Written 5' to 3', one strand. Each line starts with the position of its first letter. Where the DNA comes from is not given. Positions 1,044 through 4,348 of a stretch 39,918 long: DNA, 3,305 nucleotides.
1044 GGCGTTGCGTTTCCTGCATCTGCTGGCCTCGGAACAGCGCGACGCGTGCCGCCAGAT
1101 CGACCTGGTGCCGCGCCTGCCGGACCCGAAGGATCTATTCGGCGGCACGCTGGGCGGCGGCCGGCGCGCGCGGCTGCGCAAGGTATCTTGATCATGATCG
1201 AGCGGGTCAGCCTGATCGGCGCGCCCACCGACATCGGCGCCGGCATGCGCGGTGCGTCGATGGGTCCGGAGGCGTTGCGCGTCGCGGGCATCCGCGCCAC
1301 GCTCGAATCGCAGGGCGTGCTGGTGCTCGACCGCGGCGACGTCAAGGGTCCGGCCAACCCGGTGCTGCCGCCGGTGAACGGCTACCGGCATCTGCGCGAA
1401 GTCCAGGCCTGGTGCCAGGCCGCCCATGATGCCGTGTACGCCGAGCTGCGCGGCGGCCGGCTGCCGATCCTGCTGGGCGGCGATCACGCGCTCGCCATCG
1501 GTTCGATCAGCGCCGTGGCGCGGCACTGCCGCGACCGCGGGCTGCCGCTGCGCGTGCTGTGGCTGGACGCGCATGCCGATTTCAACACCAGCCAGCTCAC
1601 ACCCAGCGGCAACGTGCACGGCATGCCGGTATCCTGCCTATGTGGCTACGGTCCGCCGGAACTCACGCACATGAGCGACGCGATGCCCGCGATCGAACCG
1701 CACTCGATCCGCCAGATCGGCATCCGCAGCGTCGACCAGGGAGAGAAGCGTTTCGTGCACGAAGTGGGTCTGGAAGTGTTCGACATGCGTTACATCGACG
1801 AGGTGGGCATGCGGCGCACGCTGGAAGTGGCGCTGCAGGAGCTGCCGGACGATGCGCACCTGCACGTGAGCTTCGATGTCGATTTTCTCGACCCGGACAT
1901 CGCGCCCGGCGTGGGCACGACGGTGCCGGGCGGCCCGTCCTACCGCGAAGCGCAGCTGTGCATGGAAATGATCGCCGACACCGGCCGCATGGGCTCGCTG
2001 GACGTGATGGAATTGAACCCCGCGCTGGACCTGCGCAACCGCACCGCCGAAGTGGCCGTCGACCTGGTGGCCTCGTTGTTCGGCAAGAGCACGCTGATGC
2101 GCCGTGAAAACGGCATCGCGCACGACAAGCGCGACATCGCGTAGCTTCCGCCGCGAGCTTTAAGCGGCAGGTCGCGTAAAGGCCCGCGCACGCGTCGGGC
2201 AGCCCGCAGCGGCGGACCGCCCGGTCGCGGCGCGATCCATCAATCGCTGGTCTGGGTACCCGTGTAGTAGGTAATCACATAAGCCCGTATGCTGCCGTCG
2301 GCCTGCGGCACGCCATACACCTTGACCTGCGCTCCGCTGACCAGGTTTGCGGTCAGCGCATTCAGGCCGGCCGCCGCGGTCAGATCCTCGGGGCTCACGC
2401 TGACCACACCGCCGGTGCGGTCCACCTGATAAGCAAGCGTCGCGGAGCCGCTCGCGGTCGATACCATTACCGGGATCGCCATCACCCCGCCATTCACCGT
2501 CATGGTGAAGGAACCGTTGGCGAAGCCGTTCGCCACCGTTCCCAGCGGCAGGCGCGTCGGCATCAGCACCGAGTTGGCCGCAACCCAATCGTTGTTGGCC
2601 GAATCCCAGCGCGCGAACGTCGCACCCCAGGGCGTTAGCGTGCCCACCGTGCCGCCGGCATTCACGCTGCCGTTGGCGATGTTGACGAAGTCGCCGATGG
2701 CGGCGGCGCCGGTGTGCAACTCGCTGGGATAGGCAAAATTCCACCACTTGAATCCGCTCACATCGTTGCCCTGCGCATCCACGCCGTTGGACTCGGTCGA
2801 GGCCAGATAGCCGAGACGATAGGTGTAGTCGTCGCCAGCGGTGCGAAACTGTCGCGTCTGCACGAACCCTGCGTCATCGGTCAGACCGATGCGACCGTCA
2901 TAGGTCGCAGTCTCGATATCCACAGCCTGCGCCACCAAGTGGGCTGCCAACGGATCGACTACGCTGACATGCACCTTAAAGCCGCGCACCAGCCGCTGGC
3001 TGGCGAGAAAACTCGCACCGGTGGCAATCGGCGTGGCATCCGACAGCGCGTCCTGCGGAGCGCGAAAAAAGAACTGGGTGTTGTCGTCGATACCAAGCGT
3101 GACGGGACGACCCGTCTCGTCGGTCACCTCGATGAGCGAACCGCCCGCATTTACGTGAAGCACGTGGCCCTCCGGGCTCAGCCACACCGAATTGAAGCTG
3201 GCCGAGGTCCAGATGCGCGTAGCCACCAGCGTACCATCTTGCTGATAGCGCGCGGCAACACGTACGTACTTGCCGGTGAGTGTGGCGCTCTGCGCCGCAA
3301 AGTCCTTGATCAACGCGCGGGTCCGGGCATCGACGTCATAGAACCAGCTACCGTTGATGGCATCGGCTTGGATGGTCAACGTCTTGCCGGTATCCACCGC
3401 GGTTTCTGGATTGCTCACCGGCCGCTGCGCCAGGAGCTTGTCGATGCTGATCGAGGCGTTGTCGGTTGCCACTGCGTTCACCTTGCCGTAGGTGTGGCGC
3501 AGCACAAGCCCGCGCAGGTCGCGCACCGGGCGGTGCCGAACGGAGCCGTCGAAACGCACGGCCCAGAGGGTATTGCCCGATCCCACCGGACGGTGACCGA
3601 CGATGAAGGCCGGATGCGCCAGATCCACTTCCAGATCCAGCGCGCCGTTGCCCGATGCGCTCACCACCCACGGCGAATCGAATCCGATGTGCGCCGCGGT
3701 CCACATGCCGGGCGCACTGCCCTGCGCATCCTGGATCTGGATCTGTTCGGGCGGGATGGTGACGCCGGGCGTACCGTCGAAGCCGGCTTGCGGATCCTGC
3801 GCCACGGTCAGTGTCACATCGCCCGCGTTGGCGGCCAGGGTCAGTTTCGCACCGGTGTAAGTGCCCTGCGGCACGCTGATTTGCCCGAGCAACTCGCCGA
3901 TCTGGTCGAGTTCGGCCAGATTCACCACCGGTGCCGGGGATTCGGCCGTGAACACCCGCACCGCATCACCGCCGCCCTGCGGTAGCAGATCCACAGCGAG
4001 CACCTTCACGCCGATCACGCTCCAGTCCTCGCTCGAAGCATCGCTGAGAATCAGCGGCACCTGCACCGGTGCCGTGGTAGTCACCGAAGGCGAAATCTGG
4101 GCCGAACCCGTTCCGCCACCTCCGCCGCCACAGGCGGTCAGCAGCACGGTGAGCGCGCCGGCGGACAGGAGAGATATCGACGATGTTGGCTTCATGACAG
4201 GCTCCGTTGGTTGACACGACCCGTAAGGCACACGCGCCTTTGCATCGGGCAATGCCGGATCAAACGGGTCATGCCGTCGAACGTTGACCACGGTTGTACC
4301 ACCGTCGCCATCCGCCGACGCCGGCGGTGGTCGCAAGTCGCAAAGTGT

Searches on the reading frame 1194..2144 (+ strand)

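Call 73: search_protein_families(library=pfam, proteins=[window:1194-2144:+], max_evalue=0.00001)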
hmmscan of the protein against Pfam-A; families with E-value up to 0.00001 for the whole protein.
window:1194-2144:+ (316 aa): 1 family
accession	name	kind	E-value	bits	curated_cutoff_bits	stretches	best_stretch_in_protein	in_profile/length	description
PF00491.26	Arginase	-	2.7e-75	253.9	22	1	4-296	2-279/280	Arginase family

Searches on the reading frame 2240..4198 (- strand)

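Call 73: search_protein_families(library=pfam, proteins=[window:2240-4198:-], max_evalue=0.00001)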
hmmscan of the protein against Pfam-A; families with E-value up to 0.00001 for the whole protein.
window:2240-4198:- (652 aa): 2 families
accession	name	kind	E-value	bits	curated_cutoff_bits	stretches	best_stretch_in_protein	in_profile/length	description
PF18914.6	DUF5666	-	1.7e-08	35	27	0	266-329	5-59/60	Domain of unknown function (DUF5666)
PF14321.11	DUF4382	-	2.6e-06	28.1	25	1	46-144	3-101/136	Domain of unknown function (DUF4382)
